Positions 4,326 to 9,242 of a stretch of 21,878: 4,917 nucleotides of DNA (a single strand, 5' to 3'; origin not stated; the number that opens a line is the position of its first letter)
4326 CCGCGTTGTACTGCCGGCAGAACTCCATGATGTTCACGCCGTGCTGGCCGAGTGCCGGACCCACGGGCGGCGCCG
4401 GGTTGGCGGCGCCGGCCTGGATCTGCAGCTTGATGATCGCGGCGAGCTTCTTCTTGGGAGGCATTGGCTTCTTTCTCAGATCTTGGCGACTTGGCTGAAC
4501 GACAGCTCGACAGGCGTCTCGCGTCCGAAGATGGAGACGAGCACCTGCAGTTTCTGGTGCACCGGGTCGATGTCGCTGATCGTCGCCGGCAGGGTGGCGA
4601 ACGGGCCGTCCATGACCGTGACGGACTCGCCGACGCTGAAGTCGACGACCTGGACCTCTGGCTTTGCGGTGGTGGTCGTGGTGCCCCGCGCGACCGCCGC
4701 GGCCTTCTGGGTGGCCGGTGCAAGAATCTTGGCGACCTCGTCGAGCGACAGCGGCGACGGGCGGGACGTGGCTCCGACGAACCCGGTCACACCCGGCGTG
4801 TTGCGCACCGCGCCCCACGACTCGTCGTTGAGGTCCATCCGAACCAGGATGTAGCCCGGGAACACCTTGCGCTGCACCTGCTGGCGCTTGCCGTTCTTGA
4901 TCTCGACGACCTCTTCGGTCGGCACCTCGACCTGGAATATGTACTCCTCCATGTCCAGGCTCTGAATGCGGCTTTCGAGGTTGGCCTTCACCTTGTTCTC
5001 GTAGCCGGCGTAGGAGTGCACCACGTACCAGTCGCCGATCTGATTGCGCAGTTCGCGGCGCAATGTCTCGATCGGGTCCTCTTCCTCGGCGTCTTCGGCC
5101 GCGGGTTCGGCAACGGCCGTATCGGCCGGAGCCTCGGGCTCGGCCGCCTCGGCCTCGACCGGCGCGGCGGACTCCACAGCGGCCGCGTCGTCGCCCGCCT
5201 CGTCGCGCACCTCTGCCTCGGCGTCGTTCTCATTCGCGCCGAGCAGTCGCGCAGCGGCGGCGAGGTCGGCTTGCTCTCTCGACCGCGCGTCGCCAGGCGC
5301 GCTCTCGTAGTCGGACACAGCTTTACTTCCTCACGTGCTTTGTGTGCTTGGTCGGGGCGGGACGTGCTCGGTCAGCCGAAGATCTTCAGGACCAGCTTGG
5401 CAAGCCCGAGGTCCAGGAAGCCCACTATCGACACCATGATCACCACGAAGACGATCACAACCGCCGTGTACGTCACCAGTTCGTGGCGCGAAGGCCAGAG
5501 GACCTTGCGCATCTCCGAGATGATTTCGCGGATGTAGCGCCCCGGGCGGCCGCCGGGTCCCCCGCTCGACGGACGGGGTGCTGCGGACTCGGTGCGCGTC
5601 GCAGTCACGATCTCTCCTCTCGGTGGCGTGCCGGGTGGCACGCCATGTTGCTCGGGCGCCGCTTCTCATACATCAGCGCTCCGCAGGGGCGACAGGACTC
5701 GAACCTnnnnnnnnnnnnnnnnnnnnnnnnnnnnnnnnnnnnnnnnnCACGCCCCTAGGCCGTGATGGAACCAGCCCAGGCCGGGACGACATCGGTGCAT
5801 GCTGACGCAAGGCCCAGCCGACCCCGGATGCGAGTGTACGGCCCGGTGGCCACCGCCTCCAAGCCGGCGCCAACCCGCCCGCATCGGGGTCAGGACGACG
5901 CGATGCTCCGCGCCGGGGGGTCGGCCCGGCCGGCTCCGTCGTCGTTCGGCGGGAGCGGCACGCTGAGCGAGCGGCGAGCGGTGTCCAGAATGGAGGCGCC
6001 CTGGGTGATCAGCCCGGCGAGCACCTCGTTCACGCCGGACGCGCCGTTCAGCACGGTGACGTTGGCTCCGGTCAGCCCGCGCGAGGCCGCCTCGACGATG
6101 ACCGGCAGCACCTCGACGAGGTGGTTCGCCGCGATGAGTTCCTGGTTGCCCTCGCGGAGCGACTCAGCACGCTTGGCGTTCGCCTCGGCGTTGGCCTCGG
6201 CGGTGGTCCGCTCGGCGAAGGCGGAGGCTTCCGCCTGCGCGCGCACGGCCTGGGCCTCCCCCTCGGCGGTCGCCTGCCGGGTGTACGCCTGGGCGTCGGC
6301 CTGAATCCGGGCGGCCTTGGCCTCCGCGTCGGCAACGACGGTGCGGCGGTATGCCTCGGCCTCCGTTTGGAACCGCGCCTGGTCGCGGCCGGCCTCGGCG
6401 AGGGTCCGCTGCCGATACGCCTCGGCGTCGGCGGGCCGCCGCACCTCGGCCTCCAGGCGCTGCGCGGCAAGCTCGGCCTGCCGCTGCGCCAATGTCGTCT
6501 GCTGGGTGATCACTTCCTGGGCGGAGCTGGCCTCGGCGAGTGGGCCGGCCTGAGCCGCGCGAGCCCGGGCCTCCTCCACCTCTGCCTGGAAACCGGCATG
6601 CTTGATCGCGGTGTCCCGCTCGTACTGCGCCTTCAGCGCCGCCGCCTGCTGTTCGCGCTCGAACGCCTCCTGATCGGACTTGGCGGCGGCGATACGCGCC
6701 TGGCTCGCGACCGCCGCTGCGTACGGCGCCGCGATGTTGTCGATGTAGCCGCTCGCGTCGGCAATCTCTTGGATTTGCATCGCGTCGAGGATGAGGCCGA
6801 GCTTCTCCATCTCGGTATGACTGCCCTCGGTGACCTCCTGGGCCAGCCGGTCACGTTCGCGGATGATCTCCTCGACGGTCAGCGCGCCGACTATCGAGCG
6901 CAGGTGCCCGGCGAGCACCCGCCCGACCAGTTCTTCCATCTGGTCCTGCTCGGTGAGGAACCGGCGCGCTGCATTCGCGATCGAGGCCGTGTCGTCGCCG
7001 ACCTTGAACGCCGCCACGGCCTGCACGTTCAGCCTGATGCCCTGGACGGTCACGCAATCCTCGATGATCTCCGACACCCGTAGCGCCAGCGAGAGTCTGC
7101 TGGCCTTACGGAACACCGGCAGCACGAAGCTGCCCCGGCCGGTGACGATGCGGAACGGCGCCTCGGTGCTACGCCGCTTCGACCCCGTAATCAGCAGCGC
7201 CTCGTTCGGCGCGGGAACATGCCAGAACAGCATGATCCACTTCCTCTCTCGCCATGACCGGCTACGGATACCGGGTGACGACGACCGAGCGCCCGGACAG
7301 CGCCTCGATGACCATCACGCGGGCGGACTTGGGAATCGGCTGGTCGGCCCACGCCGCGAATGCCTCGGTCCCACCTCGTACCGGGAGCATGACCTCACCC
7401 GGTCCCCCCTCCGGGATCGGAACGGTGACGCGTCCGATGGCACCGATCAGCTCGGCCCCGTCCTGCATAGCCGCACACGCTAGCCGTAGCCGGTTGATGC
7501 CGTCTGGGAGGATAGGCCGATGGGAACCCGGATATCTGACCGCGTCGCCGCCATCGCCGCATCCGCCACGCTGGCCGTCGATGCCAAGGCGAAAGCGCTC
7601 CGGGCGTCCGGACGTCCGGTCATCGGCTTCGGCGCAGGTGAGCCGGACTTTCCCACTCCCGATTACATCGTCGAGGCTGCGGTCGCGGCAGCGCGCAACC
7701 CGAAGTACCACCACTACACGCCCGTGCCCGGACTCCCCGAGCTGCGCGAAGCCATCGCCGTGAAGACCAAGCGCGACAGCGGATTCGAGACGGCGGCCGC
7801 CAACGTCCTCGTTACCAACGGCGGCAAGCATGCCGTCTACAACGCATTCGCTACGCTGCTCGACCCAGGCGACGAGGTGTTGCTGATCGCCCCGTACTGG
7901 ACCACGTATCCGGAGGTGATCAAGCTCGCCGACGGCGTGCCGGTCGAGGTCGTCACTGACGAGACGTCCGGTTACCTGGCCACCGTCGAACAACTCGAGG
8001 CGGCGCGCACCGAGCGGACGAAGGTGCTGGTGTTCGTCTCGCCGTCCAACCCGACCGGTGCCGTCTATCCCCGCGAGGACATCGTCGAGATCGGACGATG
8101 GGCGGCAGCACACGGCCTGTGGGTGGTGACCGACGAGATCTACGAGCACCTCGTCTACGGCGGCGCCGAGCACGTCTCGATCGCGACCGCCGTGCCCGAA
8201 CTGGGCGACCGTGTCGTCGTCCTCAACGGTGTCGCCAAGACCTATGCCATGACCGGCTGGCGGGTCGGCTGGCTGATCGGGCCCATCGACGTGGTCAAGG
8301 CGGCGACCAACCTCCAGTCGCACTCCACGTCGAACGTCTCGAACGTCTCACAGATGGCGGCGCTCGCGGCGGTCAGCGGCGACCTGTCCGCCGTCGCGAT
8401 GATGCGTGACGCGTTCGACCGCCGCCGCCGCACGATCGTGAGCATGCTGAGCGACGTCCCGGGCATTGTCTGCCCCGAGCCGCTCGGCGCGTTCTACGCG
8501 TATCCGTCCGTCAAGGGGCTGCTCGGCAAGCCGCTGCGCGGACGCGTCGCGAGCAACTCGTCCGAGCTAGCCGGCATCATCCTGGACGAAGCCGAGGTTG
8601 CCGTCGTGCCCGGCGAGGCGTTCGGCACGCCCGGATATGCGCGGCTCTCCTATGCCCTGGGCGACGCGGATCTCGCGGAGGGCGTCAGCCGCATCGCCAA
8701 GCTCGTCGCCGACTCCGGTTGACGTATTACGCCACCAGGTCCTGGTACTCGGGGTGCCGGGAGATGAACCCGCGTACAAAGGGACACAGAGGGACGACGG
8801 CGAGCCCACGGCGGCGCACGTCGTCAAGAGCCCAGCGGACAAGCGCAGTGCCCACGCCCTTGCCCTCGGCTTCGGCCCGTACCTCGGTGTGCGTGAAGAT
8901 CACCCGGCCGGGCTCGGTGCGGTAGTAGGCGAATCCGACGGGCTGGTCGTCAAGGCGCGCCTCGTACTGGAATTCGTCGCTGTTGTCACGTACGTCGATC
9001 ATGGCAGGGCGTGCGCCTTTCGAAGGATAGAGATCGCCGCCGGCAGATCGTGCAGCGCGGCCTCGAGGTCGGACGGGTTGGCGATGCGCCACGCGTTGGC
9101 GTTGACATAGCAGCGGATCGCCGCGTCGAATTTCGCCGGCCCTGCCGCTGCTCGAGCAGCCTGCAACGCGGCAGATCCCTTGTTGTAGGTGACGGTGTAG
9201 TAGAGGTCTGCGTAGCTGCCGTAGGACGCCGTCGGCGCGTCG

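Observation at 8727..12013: The hadAB locus is rebuilt into a TetR-linked, four-gene translationally coupled operon: HadA-like, HadB-like, an M1-like zinc-peptidase lipoprotein and a mini-GNAT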

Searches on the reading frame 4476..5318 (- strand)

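Call 86: search_protein_families(library=pfam, proteins=[window:4476-5318:-], max_evalue=0.001)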
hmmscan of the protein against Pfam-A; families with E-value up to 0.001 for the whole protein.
window:4476-5318:- (280 aa): 1 family
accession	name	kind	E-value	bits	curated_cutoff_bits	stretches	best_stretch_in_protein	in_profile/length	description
PF02357.24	NusG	-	1.6e-30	105.9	22.2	1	96-198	2-92/93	Transcription termination factor nusG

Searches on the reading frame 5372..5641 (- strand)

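Call 86: search_protein_families(library=pfam, proteins=[window:5372-5641:-], max_evalue=0.001)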
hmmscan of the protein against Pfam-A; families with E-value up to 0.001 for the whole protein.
window:5372-5641:- (89 aa): 1 family
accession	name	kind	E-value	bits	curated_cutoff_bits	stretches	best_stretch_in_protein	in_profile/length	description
PF00584.25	SecE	-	1.6e-18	66.8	22.7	1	35-87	2-54/55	SecE/Sec61-gamma subunits of protein translocation complex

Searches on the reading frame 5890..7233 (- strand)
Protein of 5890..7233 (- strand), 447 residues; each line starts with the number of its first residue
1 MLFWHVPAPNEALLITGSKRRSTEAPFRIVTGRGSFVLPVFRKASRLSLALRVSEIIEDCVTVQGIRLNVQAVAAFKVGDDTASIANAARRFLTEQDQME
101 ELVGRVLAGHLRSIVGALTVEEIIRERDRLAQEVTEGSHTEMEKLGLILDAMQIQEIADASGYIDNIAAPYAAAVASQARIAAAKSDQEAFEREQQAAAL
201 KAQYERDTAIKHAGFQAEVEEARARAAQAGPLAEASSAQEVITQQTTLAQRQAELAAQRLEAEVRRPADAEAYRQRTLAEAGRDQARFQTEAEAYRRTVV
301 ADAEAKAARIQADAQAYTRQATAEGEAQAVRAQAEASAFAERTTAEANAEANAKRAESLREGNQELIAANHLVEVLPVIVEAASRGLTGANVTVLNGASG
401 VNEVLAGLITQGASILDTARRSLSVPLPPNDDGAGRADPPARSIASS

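Call 8: search_protein_families(library=ncbifam, proteins=[window:5890-7233:-], max_evalue=0.01)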
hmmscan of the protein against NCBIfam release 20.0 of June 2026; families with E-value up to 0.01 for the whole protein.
window:5890-7233:- (447 aa): 1 family
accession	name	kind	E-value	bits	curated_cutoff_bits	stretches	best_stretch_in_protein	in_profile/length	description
NF058507.1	FlotScfldFlot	equivalog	1.1e-50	173.1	700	1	9-403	26-440/477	flotillin lipid rafts scaffold protein FloT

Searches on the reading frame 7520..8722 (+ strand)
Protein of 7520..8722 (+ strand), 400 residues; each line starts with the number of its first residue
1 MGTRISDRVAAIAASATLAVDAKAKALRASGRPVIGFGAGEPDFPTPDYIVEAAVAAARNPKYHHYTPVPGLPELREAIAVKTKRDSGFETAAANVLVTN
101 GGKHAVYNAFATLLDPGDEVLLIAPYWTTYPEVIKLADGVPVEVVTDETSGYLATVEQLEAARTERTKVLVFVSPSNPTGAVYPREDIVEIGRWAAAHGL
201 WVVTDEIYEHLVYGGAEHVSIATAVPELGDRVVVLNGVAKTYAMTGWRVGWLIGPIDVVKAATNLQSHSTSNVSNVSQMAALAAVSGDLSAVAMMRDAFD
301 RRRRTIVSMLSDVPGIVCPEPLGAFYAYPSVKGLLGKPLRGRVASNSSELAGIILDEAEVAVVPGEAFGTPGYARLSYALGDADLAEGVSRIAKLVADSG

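Call 8: search_protein_families(library=ncbifam, proteins=[window:7520-8722:+], max_evalue=0.01)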
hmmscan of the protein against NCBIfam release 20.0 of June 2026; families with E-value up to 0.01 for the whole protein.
window:7520-8722:+ (400 aa): 89 families (the best 25 are shown)
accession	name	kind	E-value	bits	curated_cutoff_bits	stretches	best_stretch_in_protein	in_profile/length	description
NF004769.0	PRK06107.1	equivalog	2e-108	362.7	617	1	4-397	5-399/402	aspartate transaminase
NF041091.1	asp_aminotase_Arch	equivalog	1.5e-107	359.7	550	1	7-396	2-375/376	aspartate aminotransferase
NF041364.1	GntC_guanitoxin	equivalog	7.4e-91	304.7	415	1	37-394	3-355/356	guanitoxin biosynthesis PLP-dependent (S)-gamma-hydroxy-L-arginine cyclodehydratase GntC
NF004770.0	PRK06108.1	subfamily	8.9e-81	271.7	422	1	32-397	36-393/396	pyridoxal phosphate-dependent aminotransferase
NF005817.0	PRK07683.1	equivalog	4.5e-76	256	575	1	29-397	25-382/387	aminotransferase A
NF005816.0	PRK07682.1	equivalog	3.8e-73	246.3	620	1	26-397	23-384/390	aminotransferase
NF006229.0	PRK08361.1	equivalog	1.8e-72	244.5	624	1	32-396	33-388/391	aspartate aminotransferase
NF006514.0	PRK08960.1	equivalog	7e-72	242.4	554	1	3-395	3-384/388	pyridoxal phosphate-dependent aminotransferase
NF005601.0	PRK07337.1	equivalog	6.5e-69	232.9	496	1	4-397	7-393/394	pyridoxal phosphate-dependent aminotransferase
NF004975.0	PRK06348.1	equivalog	2.5e-65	220.9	549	1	25-395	22-382/384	pyridoxal phosphate-dependent aminotransferase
NF006756.0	PRK09276.1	subfamily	2.8e-65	220.7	507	1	4-395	3-385/387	LL-diaminopimelate aminotransferase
NF005588.0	PRK07309.1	equivalog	1.1e-64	218.7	576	1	34-397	32-387/391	pyridoxal phosphate-dependent aminotransferase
NF006230.0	PRK08363.1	equivalog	5.2e-64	216.5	534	1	3-374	2-368/398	alanine aminotransferase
TIGR03540.1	DapC_direct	equivalog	2.8e-62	210.8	593.25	1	5-394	2-382/383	LL-diaminopimelate aminotransferase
NF005855.0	PRK07777.1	equivalog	1.7e-61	208.7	553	1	29-371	25-358/391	pyridoxal phosphate-dependent aminotransferase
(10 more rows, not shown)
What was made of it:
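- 7520..8722 (+): Convergent aspartate-aminotransferase-type gene (400 aa) that bounds the operon. Its stop lies 4 bp from the GNAT stop. PRK06107 at 362.7 bits, below the equivalog cut-off (call 8).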

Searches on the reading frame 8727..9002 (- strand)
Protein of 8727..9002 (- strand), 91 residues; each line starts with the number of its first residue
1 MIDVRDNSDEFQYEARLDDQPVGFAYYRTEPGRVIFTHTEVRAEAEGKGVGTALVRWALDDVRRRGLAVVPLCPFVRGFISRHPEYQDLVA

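Call 8: search_protein_families(library=ncbifam, proteins=[window:8727-9002:-], max_evalue=0.01)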
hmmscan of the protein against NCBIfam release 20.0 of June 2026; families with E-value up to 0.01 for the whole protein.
window:8727-9002:- (91 aa): 1 family
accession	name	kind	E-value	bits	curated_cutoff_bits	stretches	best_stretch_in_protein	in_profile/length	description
TIGR01575.1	rimI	equivalog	0.0036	17.5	86.4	1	15-70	37-92/132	ribosomal protein S18-alanine N-acetyltransferase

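Call 72: search_solved_structures(query=window:8727-9002:-, max_evalue=0.01, show_alignments=1)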
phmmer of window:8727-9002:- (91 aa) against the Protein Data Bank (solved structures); distinct sequences matched with E-value up to 0.01: 4.
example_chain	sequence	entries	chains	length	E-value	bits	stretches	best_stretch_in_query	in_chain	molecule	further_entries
5i0c_A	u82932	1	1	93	8.4e-09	38.4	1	3-89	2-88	Uncharacterized protein YjdJ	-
1r57_A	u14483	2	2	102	1.3e-05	28.2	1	25-89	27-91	conserved hypothetical protein | Acetyltransferase, GNAT family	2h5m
2evn_A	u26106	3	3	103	0.0079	19.3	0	18-90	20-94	Protein At1g77540 | Uncharacterized protein At1g77540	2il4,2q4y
1xmt_A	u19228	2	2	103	0.008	19.3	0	18-90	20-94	putative acetyltransferase | Uncharacterized protein At1g77540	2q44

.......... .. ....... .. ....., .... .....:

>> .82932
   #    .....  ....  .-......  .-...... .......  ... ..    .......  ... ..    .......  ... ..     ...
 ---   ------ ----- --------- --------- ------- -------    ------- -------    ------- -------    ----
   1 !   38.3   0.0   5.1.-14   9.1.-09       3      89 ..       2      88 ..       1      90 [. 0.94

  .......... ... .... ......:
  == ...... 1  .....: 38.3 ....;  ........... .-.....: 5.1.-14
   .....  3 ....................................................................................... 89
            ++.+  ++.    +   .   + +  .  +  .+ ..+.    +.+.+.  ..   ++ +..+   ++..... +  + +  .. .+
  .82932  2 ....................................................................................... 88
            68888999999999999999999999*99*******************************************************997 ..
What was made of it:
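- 8727..9002 (-): YjdJ-type minimal GNAT (91 aa, PF14542). Its ATG overlaps the peptidase stop (ATGA). An accessory gene. E. coli YjdJ, PDB 5I0C, at E = 8e-9 (call 72).
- On PF14542 / YjdJ minimal GNAT: Full-length match to YjdJ, PDB 5I0C (call 72).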

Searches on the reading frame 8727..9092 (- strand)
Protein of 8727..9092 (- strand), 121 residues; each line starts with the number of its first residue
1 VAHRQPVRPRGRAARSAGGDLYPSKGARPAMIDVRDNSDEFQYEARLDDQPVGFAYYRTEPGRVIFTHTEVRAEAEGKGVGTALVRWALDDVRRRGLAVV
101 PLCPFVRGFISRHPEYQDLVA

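Call 6: search_protein_families(library=pfam, proteins=[window:8727-9092:-], max_evalue=0.01)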
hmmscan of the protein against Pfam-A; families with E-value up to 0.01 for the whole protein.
window:8727-9092:- (121 aa): 4 families
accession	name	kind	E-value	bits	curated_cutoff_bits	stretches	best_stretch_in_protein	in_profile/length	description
PF14542.12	Acetyltransf_CG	-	2.3e-27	95.4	30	1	42-119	1-80/80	GCN5-related N-acetyl-transferase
PF00583.31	Acetyltransf_1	-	6.2e-08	33.4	20.7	1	30-99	20-95/116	Acetyltransferase (GNAT) family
PF13508.13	Acetyltransf_7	-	0.00024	21.9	27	1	45-97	8-62/84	Acetyltransferase (GNAT) domain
PF13480.13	Acetyltransf_6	-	0.0051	17.4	22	1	43-101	75-133/143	Acetyltransferase (GNAT) domain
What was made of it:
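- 8727..9002 (-): Acetyltransf_CG at 95.4 bits (call 6).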
